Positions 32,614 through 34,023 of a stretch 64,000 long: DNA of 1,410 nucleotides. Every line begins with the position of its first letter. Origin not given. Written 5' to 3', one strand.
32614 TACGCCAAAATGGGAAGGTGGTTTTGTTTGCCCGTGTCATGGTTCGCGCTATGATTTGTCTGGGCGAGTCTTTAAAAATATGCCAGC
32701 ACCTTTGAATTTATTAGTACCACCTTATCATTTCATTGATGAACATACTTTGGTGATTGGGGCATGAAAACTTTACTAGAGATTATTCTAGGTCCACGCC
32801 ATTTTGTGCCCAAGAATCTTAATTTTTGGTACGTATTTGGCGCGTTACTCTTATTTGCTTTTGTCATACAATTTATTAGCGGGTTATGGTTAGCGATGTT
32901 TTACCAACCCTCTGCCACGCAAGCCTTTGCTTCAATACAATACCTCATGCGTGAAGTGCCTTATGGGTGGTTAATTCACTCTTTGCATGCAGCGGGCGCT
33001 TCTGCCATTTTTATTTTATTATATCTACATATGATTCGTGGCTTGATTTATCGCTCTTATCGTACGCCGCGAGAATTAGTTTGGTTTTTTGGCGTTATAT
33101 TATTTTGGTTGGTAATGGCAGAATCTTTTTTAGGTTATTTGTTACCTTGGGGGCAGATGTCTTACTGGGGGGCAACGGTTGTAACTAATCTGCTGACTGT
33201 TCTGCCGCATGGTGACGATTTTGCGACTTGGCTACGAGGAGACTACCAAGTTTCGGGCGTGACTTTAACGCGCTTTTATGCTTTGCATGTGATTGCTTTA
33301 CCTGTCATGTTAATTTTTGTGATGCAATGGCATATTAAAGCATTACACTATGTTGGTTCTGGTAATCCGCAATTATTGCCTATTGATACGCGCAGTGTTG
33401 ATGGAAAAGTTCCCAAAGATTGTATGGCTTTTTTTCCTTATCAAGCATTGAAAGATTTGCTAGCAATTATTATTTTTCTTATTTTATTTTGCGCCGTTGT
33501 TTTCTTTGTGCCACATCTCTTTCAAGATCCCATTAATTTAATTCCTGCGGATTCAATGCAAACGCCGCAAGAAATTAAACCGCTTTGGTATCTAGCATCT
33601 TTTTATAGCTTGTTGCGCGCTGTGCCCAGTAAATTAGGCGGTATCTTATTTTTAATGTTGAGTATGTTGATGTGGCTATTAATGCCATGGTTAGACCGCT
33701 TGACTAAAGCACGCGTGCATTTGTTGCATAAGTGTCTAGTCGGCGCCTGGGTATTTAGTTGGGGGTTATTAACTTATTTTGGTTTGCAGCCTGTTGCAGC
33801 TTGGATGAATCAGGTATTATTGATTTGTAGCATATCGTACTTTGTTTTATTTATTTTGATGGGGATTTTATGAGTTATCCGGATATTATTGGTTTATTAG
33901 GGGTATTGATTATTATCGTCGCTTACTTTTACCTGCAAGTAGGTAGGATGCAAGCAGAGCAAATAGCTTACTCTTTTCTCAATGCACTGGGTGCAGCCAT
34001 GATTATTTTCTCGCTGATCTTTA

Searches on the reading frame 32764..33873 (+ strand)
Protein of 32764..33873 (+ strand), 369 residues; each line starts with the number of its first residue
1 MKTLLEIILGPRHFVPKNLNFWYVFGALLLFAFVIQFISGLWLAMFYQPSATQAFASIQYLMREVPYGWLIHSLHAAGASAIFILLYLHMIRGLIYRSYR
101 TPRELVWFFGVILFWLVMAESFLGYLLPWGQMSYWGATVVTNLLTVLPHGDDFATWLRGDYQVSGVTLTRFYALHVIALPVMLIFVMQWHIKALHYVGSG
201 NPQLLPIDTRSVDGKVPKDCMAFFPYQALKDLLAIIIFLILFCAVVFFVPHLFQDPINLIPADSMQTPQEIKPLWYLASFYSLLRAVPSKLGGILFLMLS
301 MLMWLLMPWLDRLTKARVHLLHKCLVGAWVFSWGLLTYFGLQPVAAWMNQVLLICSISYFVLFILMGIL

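Call 50: find_encoding_contigs(protein=window:32764-33873:+, flank=10000, max_places=1)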
Protein window:32764-33873:+ (369 aa): 5 contigs read that carry it; 1 place shown.
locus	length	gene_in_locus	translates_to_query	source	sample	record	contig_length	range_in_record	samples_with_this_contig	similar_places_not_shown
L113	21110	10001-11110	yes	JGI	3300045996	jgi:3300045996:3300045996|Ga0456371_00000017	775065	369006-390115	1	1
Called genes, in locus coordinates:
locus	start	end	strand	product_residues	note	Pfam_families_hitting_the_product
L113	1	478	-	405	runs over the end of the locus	PF00083:Sugar_tr, PF07690:MFS_1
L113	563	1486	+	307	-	PF00126:HTH_1, PF03466:LysR_substrate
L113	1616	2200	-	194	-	-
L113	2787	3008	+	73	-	PF01176:eIF-1a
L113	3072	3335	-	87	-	PF01016:Ribosomal_L27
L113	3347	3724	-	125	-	PF00829:Ribosomal_L21p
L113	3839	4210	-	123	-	PF00903:Glyoxalase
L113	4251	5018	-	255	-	PF04402:SIMPL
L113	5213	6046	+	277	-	PF00793:DAHP_synth_1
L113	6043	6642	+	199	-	PF03458:Gly_transporter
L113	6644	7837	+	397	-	PF07690:MFS_1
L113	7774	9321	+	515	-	PF00370:FGGY_N, PF02782:FGGY_C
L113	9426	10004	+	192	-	PF00355:Rieske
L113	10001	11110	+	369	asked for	PF00033:Cytochrome_B, PF13631:Cytochrom_B_N_2, PF00032:Cytochrom_B_C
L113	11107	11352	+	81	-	PF26604:CBU_0592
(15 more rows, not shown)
